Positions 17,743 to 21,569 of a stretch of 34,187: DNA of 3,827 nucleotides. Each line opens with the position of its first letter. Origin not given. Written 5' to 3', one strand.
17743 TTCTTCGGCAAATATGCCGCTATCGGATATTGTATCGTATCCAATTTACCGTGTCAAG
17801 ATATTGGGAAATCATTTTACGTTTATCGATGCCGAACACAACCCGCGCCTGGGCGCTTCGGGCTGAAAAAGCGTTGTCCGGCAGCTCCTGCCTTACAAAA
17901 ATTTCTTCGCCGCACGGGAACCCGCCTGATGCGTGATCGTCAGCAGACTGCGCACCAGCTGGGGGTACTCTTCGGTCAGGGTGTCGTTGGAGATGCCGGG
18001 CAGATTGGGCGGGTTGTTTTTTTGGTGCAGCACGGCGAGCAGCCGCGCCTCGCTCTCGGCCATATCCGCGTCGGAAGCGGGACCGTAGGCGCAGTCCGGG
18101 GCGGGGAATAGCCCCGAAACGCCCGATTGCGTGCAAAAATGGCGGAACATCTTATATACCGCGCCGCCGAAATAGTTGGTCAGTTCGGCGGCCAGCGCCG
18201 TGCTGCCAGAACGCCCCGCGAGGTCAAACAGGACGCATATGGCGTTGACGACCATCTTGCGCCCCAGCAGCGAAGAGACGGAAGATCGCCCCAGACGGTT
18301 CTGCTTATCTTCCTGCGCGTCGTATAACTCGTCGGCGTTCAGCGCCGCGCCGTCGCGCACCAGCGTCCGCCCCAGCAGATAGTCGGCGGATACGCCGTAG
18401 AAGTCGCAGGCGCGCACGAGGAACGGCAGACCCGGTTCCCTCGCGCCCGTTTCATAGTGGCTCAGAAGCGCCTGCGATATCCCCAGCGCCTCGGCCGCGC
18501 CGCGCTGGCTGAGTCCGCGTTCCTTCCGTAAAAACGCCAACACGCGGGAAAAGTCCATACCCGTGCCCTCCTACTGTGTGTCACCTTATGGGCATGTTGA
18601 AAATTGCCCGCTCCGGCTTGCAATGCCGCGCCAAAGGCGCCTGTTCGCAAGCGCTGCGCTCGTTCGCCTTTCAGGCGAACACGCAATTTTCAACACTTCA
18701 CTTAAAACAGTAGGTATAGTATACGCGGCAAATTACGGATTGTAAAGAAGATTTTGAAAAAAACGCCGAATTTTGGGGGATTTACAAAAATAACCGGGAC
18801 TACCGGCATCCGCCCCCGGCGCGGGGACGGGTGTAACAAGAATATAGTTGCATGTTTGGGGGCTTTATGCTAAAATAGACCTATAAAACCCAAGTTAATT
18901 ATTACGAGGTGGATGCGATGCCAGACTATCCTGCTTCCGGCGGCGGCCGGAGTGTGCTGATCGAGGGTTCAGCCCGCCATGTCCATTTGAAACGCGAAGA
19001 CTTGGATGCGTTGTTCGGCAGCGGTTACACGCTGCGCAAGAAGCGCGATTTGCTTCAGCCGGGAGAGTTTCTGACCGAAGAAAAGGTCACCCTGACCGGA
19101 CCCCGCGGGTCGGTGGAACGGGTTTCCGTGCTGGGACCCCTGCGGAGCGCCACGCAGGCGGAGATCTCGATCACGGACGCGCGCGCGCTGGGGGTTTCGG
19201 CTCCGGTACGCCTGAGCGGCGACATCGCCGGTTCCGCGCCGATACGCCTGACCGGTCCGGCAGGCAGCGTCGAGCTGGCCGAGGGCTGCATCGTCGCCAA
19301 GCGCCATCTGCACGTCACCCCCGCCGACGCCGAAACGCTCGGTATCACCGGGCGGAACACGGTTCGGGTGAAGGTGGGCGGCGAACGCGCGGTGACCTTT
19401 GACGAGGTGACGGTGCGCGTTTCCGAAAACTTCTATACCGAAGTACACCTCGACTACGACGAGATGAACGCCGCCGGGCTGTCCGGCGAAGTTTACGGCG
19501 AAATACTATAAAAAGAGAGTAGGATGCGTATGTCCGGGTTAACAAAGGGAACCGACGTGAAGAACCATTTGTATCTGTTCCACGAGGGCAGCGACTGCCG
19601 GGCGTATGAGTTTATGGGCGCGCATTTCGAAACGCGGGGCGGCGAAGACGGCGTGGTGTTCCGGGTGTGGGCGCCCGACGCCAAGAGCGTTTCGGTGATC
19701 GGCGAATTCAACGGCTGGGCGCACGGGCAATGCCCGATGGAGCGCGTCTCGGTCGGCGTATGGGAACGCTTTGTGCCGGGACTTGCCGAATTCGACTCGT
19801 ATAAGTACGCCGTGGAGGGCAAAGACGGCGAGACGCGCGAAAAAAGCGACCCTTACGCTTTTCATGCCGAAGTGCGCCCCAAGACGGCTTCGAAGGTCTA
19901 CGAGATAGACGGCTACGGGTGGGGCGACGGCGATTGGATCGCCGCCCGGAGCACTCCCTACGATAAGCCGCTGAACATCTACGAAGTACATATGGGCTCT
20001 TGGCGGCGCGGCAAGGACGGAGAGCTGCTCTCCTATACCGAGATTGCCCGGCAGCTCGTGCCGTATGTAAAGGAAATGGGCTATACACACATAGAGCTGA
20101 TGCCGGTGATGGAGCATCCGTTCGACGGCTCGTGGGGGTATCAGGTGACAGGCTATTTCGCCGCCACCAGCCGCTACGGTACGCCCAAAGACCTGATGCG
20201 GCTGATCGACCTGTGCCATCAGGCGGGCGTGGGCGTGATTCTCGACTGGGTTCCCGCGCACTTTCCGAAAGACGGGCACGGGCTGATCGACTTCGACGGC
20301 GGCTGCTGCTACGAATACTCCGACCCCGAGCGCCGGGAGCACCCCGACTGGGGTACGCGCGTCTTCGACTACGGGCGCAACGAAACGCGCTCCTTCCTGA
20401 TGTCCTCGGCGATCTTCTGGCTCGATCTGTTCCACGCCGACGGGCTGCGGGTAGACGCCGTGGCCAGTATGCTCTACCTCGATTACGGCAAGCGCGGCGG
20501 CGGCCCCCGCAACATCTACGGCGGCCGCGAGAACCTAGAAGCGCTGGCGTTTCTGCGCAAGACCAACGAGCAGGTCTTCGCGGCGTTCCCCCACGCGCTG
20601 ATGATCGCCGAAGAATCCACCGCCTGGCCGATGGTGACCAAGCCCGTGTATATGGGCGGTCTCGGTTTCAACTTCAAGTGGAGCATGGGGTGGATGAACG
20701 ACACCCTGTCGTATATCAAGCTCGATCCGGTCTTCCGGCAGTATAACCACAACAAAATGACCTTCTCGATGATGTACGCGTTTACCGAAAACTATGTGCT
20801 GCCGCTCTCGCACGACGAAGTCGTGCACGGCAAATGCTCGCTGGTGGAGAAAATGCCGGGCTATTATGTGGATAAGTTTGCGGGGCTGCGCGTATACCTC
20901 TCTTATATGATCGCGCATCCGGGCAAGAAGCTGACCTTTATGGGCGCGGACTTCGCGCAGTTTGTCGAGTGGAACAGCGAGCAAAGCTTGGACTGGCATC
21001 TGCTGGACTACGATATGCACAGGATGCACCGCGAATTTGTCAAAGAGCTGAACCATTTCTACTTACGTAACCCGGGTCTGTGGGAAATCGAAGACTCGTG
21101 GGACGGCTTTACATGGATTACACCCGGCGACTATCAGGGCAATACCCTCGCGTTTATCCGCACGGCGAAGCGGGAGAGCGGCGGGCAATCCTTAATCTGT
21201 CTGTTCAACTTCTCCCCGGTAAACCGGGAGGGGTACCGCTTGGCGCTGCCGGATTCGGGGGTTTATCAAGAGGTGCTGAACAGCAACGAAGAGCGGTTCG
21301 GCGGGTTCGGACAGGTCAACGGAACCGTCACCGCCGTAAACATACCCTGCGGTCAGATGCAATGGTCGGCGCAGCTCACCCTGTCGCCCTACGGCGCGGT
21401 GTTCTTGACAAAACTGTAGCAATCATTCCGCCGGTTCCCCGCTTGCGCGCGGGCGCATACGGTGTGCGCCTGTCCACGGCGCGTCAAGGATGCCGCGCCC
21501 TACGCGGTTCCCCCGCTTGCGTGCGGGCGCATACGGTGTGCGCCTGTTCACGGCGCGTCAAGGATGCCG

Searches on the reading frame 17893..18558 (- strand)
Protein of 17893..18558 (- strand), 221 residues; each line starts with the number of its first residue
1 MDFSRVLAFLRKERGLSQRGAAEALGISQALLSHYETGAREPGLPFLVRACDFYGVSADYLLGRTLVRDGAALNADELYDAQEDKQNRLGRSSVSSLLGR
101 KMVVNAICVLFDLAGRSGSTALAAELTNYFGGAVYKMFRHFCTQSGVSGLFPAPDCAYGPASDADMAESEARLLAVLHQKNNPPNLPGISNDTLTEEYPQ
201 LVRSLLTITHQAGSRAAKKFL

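Call 26: find_encoding_contigs(protein=window:17893-18558:-, flank=1500, max_places=10)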
Protein window:17893-18558:- (221 aa): no gene with exactly this product is on record in the collection.

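Call 49: search_protein_families(library=pfam, proteins=[window:17893-18558:-], max_evalue=0.00001)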
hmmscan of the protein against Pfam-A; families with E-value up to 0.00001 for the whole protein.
window:17893-18558:- (221 aa): 3 families
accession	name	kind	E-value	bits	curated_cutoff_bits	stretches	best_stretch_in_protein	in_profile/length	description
PF13560.12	HTH_31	-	4.4e-16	59.4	27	1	3-59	2-59/64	Helix-turn-helix domain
PF01381.28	HTH_3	-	1e-13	51.5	23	1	10-61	4-55/55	Helix-turn-helix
PF12844.13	HTH_19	-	1.7e-09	37.9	30.2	1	7-62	4-59/64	Helix-turn-helix domain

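Call 58: find_homologous_proteins(query=window:17893-18558:-, max_evalue=1e-30)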
Query window:17893-18558:- (221 aa): 2407 proteins with E <= 1e-30 among 8000 candidates; the best 120 are listed.
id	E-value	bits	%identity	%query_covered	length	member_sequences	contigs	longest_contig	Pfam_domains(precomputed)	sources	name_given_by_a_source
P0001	6.3e-141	485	100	100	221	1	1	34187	PF12844.14,PF01381.29,PF13560.13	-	-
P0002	3.7e-120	417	85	100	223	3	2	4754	PF12844.14,PF01381.29,PF13560.13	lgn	-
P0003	5.4e-112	390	81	99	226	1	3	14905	PF12844.14,PF01381.29,PF13560.13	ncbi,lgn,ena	-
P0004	6.6e-105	367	75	99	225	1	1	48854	PF12844.14,PF01381.29,PF13560.13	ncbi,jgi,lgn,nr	ncbi:MAG: helix-turn-helix transcriptional regulator [Oscillospiraceae bacterium]|jgi:transcriptiona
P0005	4.2e-104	365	76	99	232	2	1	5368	PF12844.14,PF01381.29,PF13560.13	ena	-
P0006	6.9e-104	364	75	100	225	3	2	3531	PF12844.14,PF01381.29,PF13560.13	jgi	-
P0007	4.6e-103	361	72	99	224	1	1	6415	PF12844.14,PF01381.29,PF13560.13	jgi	jgi:transcriptional regulator with XRE-family HTH domain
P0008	1.3e-102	360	74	100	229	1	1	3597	PF12844.14,PF01381.29,PF13560.13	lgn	-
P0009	2.1e-101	356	74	99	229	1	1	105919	PF12844.14,PF01381.29,PF13560.13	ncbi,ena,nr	ncbi:MAG: helix-turn-helix transcriptional regulator [Oscillospiraceae bacterium]|nr:helix-turn-heli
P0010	1.8e-100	353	74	99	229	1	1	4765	PF01381.29,PF13560.13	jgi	jgi:transcriptional regulator with XRE-family HTH domain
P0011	2.1e-100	352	72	99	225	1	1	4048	PF12844.14,PF01381.29,PF13560.13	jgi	jgi:transcriptional regulator with XRE-family HTH domain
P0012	7.0e-100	351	74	99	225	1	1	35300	PF12844.14,PF01381.29,PF13560.13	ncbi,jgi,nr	ncbi:MAG: helix-turn-helix transcriptional regulator [Oscillospiraceae bacterium]|jgi:transcriptiona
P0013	9.2e-100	350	72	99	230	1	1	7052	PF12844.14,PF01381.29,PF13560.13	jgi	jgi:transcriptional regulator with XRE-family HTH domain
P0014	3.2e-99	349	79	92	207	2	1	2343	PF01381.29,PF13560.13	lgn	-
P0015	7.6e-98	344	73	99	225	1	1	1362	PF01381.29,PF13560.13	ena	-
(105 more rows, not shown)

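Call 59: find_encoding_contigs(protein=P0002, flank=10000, max_places=4)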
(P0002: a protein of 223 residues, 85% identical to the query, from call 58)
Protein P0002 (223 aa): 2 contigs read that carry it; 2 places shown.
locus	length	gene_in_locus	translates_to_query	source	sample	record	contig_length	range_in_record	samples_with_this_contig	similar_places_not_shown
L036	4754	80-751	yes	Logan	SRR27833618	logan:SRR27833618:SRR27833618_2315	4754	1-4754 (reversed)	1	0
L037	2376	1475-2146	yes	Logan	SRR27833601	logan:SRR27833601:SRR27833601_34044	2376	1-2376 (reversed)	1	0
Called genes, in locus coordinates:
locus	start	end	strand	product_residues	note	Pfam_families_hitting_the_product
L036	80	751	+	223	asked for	PF12844:HTH_19, PF13560:HTH_31, PF01381:HTH_3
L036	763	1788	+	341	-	PF00248:Aldo_ket_red, PF13183:Fer4_8 (weak), PF13187:Fer4_9, PF13237:Fer4_10 (weak), PF13534:Fer4_17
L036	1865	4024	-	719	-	PF00512:HisKA, PF02518:HATPase_c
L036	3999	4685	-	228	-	PF00072:Response_reg, PF00486:Trans_reg_C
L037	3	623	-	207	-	?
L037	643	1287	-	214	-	PF06130:PTAC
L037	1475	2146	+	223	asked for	PF12844:HTH_19, PF13560:HTH_31, PF01381:HTH_3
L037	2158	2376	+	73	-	?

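Call 60: find_encoding_contigs(protein=P0004, flank=10000, max_places=3)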
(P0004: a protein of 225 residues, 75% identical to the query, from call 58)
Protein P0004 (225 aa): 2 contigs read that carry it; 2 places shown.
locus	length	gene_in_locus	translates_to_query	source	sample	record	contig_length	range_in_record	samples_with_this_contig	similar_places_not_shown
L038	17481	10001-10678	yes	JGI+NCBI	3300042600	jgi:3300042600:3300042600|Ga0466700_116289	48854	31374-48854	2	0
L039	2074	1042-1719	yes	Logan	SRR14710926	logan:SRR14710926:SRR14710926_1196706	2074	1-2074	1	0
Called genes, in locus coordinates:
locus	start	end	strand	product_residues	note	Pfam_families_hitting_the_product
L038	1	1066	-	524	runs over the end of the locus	PF00133:tRNA-synt_1, PF01406:tRNA-synt_1e (faint), PF09334:tRNA-synt_1g, PF00133:tRNA-synt_1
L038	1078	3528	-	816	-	PF00343:Phosphorylase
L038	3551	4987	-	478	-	PF08323:Glyco_transf_5, PF13579:Glyco_trans_4_4 (weak), PF13439:Glyco_transf_4 (weak), PF00534:Glycos_transf_1, PF13692:Glyco_trans_1_4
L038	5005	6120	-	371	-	PF00483:NTP_transferase, PF25084:LbH_EIF2B (weak), PF24894:Hexapep_GlmU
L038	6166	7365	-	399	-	PF00483:NTP_transferase, PF25084:LbH_EIF2B, PF24894:Hexapep_GlmU, PF25087:GMPPB_C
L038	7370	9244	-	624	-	PF22019:GlgB_N (weak), PF02922:CBM_48, PF00128:Alpha-amylase, PF02806:Alpha-amylase_C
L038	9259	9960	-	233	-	PF06130:PTAC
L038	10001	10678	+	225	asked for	PF12844:HTH_19 (weak), PF13560:HTH_31, PF01381:HTH_3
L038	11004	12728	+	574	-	PF03485:Arg_tRNA_synt_N, PF00750:tRNA-synt_1d, PF05746:DALR_1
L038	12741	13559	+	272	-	PF00583:Acetyltransf_1, PF13673:Acetyltransf_10, PF13508:Acetyltransf_7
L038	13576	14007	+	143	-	PF02502:LacAB_rpiB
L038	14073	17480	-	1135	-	PF01855:POR_N, PF17147:PFOR_II, PF01558:POR, PF10371:EKR, PF12837:Fer4_6 (weak), PF12838:Fer4_7, PF13484:Fer4_16 (weak), PF02775:TPP_enzyme_C, +2 more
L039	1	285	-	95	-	?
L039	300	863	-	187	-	PF06130:PTAC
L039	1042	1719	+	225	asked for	PF12844:HTH_19 (weak), PF13560:HTH_31, PF01381:HTH_3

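Call 61: find_encoding_contigs(protein=P0009, flank=10000, max_places=3)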
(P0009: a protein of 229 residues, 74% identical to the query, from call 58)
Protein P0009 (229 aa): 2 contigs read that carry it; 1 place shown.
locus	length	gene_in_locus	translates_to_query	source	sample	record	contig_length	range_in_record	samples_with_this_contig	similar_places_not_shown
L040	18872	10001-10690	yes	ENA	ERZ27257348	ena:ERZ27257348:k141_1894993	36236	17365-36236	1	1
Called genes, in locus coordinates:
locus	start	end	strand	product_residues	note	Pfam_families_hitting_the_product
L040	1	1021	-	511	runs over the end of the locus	PF00133:tRNA-synt_1, PF01406:tRNA-synt_1e (faint), PF09334:tRNA-synt_1g, PF00133:tRNA-synt_1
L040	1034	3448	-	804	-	PF00343:Phosphorylase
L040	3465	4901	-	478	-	PF08323:Glyco_transf_5, PF13439:Glyco_transf_4 (weak), PF13579:Glyco_trans_4_4 (faint), PF00534:Glycos_transf_1, PF13692:Glyco_trans_1_4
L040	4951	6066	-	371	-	PF00483:NTP_transferase, PF25084:LbH_EIF2B (weak), PF24894:Hexapep_GlmU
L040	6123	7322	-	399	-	PF00483:NTP_transferase, PF25084:LbH_EIF2B, PF24894:Hexapep_GlmU, PF25087:GMPPB_C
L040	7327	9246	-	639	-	PF22019:GlgB_N, PF02922:CBM_48, PF00128:Alpha-amylase, PF02806:Alpha-amylase_C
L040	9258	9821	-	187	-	PF06130:PTAC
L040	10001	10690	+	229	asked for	PF12844:HTH_19, PF13560:HTH_31, PF01381:HTH_3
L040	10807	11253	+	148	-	PF00583:Acetyltransf_1, PF13673:Acetyltransf_10, PF13508:Acetyltransf_7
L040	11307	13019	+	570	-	PF03485:Arg_tRNA_synt_N, PF00750:tRNA-synt_1d, PF05746:DALR_1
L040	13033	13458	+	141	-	PF02502:LacAB_rpiB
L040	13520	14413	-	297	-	-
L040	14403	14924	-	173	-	PF04542:Sigma70_r2, PF08281:Sigma70_r4_2, PF04545:Sigma70_r4 (weak)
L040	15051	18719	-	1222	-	PF01855:POR_N, PF17147:PFOR_II, PF01558:POR, PF10371:EKR, PF12838:Fer4_7 (weak), PF22338:Pyruv_OxRed_insertion (weak), PF02775:TPP_enzyme_C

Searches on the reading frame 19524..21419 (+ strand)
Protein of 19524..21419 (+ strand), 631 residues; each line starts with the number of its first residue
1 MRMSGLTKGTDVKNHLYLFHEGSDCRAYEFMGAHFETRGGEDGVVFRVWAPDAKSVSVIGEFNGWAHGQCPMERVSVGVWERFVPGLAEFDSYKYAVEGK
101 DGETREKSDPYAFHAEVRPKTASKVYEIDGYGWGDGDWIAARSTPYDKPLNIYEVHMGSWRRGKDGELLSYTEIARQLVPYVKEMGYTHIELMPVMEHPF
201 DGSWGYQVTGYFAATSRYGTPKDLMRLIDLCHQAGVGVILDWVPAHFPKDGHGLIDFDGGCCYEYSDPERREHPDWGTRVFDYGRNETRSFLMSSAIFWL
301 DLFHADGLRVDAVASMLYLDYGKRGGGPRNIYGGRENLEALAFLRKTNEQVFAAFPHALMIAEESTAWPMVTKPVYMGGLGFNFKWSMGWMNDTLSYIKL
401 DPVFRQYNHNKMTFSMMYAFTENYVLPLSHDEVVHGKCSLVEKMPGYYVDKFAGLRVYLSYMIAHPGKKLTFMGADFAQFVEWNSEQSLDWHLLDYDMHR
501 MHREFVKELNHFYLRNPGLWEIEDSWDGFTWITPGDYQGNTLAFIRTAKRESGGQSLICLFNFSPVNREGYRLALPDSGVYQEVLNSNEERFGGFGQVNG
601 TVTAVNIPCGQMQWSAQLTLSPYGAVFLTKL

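Call 57: find_encoding_contigs(protein=window:19524-21419:+, flank=3000, max_places=10)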
Protein window:19524-21419:+ (631 aa): no gene with exactly this product is on record in the collection.
